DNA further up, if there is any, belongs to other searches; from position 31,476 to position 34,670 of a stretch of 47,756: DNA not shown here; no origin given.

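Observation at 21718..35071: A 13.4-kb promoter-to-terminator unit encoding only an orphan ORF and two huge repeat proteins: candidate uncharacterised T9SS surface system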

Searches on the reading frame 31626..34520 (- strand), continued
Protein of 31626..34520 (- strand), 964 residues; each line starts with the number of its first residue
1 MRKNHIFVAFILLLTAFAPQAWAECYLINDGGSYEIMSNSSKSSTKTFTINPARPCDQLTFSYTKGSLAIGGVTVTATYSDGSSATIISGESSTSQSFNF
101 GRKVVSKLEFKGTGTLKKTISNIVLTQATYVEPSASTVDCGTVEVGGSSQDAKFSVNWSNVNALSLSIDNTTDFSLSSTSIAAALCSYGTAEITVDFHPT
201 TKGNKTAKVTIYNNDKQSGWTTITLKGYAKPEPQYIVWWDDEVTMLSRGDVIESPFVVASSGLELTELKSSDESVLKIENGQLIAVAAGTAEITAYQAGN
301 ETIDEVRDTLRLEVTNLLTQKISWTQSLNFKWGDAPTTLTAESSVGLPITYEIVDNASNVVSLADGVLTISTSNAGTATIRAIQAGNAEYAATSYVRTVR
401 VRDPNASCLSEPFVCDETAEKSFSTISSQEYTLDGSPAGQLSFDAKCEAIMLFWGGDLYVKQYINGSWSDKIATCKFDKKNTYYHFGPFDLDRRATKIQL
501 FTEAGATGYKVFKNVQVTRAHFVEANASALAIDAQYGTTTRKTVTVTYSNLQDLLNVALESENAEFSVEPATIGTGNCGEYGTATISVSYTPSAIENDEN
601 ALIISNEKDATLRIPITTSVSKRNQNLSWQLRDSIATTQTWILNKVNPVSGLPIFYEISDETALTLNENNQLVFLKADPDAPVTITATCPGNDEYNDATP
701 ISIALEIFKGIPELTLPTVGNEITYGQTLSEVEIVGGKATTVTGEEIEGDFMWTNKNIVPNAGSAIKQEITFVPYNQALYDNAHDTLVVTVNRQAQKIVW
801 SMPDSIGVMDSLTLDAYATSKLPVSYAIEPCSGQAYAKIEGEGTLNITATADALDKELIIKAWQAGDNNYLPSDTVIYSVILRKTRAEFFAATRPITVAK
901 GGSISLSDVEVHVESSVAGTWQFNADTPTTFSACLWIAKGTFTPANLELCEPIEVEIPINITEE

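Call 32: predict_structure(alignment_id=A1)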
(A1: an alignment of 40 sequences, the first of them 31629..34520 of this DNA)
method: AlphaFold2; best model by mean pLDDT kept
length: 964 residues; sequences in the alignment: 40
mean_pLDDT: 87.0   pTM: 0.38
mean pLDDT of the five models: 87.0, 86.2, 83.9, 83.2, 82.5
residues with pLDDT >= 90: 413; 70-90: 526; 50-70: 2; < 50: 23
segments of 3 or more residues with pLDDT < 50: 1-23
pLDDT, mean of each block of 10 residues (from residue 1): 36 35 71 86 87 89 86 91 88 86 90 88 91 92 90 92 93 92 89 94 94 86 94 89 84 86 89 91 89 93 92 88 81 87 86 89 91 87 86 85 78 84 86 90 90 85 93 91 92 94 87 92 91 88 93 90 88 83 93 87 90 92 83 87 87 91 89 89 91 87 91 90 86 89 88 87 84 92 90 90 81 87 88 82 82 85 91 90 84 86 87 84 86 87 87 86 84
secondary structure, 60 per line:
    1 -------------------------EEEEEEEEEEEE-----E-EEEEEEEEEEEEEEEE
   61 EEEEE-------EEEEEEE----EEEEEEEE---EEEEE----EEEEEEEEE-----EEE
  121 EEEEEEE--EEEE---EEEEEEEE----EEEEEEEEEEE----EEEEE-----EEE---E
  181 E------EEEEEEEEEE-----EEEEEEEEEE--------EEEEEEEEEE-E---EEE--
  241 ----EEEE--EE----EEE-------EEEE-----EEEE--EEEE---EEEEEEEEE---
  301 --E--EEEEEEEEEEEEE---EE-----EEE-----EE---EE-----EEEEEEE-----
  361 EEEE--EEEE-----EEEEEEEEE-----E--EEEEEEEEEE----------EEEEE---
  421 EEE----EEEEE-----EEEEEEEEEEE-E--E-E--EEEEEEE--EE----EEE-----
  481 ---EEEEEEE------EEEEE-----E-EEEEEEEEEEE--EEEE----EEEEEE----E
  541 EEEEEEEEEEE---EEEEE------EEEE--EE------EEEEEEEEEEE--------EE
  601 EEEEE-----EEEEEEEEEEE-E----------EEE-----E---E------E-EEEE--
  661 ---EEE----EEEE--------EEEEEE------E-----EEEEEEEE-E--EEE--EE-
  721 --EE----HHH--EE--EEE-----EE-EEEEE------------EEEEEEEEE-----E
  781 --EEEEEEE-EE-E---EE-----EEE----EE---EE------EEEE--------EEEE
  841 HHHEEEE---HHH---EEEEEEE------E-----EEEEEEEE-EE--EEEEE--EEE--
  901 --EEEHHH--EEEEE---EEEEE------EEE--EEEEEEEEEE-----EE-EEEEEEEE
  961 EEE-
elements in order (helices of 4 or more, strands of 3 or more residues): E26-37 E45-65 E73-79 E84-91 E95-99 E104-112 E118-127 E130-133 E137-144 E149-159 E164-168 E174-176 E188-197 E203-212 E221-230 E236-238 E245-248 E257-259 E267-270 E276-279 E282-285 E289-297 E306-318 E329-331 E349-355 E361-364 E367-370 E376-384 E393-402 E413-417 E421-423 E428-432 E438-448 E458-464 E473-475 E484-490 E497-501 E509-519 E522-525 E530-535 E540-551 E555-559 E566-569 E580-590 E599-605 E611-621 E634-636 E655-658 E664-666 E671-674 E683-688 E701-708 E713-715 E738-740 E749-753 E766-774 E783-789 E805-807 E825-828 E837-840 E844-847 E857-863 E876-883 E889-893 E896-898 E903-905 E911-915 E919-923 E930-932 E935-944 E953-963
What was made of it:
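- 31626..34520 (-): 964-aa secreted protein. Signal peptide is residues 1-23 (AWA|E), followed by about ten beta-sandwich domains: two copies of an unknown N-terminal sandwich followed by an ASH/choice-of-anchor-D-like Ig domain, then Big-like domains, then MBG-like domains. No C-terminal sorting domain. AF2 pLDDT 87, all-beta (call 32).
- On Big_2 (PF02368) in the 964-aa protein: The model shows Ig-like domains there (call 32).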

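Call 36: fold_search(model_id=the predicted structure, library=pdb)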
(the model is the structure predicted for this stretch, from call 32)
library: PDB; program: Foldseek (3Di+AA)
matches with E <= 10: 1805; with E <= 0.001: 231
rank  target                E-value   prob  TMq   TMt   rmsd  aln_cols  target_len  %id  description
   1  9ijj_4G               4.6e-17  1.00  0.14  0.05  64.8      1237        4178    9  In situ structure of the central apparatus in mouse sperm axoneme. (released 2025-06-04)
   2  7sqc_O0               1.1e-16  1.00  0.12  0.10  50.0      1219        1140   10  Ciliary C1 central pair apparatus isolated from Chlamydomonas reinhardtii (released 2022-04-13)
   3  9ijj_4H               1.4e-16  1.00  0.16  0.05  84.6      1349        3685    9  In situ structure of the central apparatus in mouse sperm axoneme. (released 2025-06-04)
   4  9ijj_4I               2.6e-16  1.00  0.16  0.06  84.3      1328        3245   10  In situ structure of the central apparatus in mouse sperm axoneme. (released 2025-06-04)
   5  9ijj_h                8.5e-16  1.00  0.15  0.11  42.4      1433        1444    8  In situ structure of the central apparatus in mouse sperm axoneme. (released 2025-06-04)
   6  9ijj_4J               8.9e-16  1.00  0.13  0.17  43.5       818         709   11  In situ structure of the central apparatus in mouse sperm axoneme. (released 2025-06-04)
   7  7som_D                9.3e-16  1.00  0.14  0.10  44.8      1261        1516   10  Ciliary C2 central pair apparatus isolated from Chlamydomonas reinhardtii (released 2022-04-13)
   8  9ijj_O                2.3e-15  1.00  0.13  0.11  74.3      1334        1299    7  In situ structure of the central apparatus in mouse sperm axoneme. (released 2025-06-04)
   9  9flp_A                9.1e-15  1.00  0.15  0.15  70.1      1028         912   11  CryoEM structure of the neck (1403-2314) in the grappling hook protein A (GhpA) in the bacterium Aureispira sp. CCB-QB (released 2024-10-16)
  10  9ijj_C                1.3e-14  1.00  0.13  0.13  43.2       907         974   10  In situ structure of the central apparatus in mouse sperm axoneme. (released 2025-06-04)
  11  9fly_A                4.0e-13  1.00  0.13  0.14  70.3      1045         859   12  CryoEM structure of the base (4151-5009) in the grappling hook protein A (GhpA) in the bacterium Aureispira sp. CCB-QB (released 2024-10-16)
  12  7sqc_2A               6.6e-13  1.00  0.11  0.14  36.5      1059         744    8  Ciliary C1 central pair apparatus isolated from Chlamydomonas reinhardtii (released 2022-04-13)
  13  4aq1_A                9.9e-13  1.00  0.09  0.12  37.6       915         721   10  Structure of the SbsB S-layer protein of Geobacillus stearothermophilus PV72p2 in complex with nanobody KB6 (released 2012-06-13)
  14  7sqc_2B               1.5e-12  1.00  0.12  0.15  48.0       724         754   10  Ciliary C1 central pair apparatus isolated from Chlamydomonas reinhardtii (released 2022-04-13)
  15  3dmk_A                1.6e-12  1.00  0.12  0.14  54.7       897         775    9  Crystal structure of Down Syndrome Cell Adhesion Molecule (DSCAM) isoform 1.30.30, N-terminal eight Ig domains (released 2008-10-07)
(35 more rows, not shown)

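Call 96: search_solved_structures(query=A1, max_evalue=0.01)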
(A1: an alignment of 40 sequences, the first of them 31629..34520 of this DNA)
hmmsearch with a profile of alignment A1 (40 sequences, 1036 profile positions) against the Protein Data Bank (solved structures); distinct sequences matched with E-value up to 0.01: 1.
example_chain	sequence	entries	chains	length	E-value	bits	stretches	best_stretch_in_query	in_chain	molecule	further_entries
6n1a_A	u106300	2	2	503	0.0016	19.6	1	241-296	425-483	Carbohydrate-binding protein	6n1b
